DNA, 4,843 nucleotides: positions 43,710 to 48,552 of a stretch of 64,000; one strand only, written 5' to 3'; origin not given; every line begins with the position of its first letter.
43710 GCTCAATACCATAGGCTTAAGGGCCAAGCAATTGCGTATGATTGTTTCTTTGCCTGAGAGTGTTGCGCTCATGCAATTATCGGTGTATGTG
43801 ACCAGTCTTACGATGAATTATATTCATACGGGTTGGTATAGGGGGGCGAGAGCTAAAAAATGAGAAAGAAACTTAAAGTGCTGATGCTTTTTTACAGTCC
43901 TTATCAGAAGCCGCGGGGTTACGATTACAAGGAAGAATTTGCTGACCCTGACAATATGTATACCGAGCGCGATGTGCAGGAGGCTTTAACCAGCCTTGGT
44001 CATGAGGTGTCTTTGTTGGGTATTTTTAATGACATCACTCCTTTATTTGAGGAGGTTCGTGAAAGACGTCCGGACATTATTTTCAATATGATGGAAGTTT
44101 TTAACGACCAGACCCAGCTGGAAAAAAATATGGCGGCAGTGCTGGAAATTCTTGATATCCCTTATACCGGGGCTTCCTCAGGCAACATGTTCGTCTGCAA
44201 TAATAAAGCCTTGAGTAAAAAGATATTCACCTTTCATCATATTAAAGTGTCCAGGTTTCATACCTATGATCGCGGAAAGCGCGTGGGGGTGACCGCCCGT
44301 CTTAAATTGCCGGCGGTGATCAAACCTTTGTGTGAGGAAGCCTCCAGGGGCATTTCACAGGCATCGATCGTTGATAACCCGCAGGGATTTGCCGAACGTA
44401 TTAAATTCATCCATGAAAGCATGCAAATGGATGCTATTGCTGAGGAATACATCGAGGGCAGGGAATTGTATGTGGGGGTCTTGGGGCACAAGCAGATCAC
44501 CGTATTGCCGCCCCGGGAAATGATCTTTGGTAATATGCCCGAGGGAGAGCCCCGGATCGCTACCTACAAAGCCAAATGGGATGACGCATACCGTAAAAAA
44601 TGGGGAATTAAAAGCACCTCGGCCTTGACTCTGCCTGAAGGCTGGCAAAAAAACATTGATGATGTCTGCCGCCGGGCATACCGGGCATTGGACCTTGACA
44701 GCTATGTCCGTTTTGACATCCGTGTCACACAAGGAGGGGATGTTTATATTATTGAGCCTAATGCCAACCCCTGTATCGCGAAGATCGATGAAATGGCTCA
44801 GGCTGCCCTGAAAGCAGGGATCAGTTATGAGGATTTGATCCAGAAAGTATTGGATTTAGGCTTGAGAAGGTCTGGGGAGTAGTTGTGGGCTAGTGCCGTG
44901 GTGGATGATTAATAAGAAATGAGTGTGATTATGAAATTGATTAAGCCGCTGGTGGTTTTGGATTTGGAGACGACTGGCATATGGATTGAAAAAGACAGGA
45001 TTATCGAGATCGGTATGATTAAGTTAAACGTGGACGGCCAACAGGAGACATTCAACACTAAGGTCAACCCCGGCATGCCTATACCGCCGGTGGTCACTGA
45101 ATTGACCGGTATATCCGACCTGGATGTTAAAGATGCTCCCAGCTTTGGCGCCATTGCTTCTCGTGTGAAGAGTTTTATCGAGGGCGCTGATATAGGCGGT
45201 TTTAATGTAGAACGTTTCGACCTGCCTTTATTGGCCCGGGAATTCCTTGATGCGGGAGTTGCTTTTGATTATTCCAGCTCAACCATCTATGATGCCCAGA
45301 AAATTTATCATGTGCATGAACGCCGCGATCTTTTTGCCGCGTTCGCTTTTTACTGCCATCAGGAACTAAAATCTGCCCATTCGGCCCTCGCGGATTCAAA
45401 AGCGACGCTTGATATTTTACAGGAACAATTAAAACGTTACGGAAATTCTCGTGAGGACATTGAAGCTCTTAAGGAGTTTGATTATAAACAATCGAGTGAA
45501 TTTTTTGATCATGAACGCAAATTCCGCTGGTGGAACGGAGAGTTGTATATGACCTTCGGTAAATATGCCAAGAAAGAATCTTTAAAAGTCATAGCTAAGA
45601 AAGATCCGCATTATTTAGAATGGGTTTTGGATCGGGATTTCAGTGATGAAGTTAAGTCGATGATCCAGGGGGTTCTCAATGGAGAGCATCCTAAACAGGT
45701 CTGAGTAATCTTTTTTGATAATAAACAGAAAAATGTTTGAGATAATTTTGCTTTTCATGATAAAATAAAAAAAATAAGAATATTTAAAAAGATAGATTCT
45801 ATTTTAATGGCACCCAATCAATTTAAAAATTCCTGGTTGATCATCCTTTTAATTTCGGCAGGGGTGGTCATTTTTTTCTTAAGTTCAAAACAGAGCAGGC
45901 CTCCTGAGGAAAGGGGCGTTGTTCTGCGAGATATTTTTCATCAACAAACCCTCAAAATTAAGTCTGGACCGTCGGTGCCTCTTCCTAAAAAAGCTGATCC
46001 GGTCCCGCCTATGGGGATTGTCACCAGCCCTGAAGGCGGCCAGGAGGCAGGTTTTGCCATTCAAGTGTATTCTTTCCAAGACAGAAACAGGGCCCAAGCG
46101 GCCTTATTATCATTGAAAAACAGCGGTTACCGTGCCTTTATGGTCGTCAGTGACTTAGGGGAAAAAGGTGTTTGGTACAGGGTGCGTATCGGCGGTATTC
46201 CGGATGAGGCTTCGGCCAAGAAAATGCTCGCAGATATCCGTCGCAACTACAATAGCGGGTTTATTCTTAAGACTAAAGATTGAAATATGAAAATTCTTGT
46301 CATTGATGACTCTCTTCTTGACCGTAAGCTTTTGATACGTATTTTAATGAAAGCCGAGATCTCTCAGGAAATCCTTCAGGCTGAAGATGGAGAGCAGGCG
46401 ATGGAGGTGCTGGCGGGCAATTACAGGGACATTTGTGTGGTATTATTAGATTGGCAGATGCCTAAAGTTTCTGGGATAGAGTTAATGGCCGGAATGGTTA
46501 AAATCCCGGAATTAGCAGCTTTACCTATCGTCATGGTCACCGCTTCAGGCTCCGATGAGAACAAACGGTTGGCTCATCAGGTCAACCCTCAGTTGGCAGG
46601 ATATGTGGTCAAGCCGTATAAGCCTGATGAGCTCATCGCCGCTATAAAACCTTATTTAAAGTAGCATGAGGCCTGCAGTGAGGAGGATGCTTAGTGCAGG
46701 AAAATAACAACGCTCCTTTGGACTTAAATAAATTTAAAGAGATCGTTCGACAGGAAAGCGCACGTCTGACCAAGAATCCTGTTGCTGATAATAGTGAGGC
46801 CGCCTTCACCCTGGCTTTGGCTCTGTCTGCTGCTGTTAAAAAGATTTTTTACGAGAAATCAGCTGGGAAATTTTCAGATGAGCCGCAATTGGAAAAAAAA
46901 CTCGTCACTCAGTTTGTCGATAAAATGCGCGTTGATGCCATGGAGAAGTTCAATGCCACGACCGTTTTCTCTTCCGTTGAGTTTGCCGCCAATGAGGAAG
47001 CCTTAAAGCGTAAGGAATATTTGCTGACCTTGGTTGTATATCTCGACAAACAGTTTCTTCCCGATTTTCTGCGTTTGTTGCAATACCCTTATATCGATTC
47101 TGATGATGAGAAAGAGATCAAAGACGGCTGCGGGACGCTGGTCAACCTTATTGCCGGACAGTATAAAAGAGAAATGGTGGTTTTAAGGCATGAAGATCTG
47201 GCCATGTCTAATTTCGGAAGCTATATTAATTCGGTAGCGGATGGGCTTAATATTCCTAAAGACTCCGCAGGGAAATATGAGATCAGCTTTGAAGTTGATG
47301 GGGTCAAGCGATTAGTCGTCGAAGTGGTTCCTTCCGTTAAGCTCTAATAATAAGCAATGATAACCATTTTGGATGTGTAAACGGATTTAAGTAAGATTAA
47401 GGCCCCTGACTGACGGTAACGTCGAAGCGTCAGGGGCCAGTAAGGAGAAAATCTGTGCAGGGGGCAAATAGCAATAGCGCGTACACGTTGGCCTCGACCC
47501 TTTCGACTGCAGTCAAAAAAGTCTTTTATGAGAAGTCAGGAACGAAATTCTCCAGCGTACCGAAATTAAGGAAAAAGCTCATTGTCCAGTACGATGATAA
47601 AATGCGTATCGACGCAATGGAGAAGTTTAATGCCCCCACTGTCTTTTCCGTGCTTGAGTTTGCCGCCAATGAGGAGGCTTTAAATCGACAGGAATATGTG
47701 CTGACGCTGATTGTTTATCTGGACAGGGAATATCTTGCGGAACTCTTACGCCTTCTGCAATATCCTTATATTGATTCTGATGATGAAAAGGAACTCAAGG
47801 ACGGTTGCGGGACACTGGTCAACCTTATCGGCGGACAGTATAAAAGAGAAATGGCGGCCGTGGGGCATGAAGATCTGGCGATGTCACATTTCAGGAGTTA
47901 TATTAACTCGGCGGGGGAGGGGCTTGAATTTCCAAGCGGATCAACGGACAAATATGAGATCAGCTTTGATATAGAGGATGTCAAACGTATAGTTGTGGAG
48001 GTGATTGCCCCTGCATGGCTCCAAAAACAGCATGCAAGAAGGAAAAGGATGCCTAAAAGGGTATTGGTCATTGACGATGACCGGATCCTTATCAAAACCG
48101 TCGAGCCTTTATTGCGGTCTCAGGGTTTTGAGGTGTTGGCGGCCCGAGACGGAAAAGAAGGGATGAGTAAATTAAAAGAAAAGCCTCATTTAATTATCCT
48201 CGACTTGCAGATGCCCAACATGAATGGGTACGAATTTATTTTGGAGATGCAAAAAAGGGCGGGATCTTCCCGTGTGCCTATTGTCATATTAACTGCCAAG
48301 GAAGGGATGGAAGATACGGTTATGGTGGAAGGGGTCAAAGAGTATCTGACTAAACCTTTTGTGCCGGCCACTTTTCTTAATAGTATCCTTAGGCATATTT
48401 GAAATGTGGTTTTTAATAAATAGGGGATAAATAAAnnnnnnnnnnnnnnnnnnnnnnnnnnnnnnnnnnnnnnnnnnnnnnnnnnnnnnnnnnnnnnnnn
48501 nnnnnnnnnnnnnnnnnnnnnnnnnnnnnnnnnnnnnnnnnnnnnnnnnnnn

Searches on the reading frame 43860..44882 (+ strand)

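Call 51: search_protein_families(library=pfam, proteins=[window:43860-44882:+], max_evalue=0.0001)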
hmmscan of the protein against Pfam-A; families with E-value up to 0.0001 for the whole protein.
window:43860-44882:+ (340 aa): 2 families
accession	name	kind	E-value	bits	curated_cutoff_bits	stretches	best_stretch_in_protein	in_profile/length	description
PF07478.18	Dala_Dala_lig_C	-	1.4e-22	80.7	24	1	128-331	15-203/204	D-ala D-ala ligase C-terminus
PF13535.11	ATP-grasp_4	-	5.7e-05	23.2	27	0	149-206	2-69/160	ATP-grasp domain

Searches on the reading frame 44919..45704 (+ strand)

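Call 51: search_protein_families(library=pfam, proteins=[window:44919-45704:+], max_evalue=0.0001)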
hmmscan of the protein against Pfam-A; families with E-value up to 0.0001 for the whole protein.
window:44919-45704:+ (261 aa): 1 family
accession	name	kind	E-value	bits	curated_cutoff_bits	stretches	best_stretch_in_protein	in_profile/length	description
PF00929.31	RNase_T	-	1.3e-22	81.6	24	1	12-167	1-164/164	Exonuclease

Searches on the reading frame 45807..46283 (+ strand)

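Call 51: search_protein_families(library=pfam, proteins=[window:45807-46283:+], max_evalue=0.0001)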
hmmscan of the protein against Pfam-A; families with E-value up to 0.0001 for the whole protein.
window:45807-46283:+ (158 aa): 1 family
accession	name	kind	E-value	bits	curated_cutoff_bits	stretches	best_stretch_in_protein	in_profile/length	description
PF05036.18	SPOR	-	6.2e-14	52.5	21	1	81-154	3-75/76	SPOR domain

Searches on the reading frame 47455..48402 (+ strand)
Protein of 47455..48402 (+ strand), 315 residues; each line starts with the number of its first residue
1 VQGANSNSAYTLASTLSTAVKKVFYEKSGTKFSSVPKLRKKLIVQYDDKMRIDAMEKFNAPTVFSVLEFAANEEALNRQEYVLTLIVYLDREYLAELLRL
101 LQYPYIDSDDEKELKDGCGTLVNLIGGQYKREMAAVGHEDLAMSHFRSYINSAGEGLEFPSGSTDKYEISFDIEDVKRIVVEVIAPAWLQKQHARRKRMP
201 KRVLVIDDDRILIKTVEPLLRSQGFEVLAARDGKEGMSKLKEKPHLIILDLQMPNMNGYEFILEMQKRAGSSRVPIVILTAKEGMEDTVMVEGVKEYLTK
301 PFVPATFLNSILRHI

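Call 51: search_protein_families(library=pfam, proteins=[window:47455-48402:+], max_evalue=0.0001)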
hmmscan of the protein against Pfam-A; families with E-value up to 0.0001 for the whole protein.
window:47455-48402:+ (315 aa): 1 family
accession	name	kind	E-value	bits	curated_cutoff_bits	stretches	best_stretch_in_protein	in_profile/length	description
PF00072.30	Response_reg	-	6.6e-23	81.4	30.2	1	203-310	1-109/111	Response regulator receiver domain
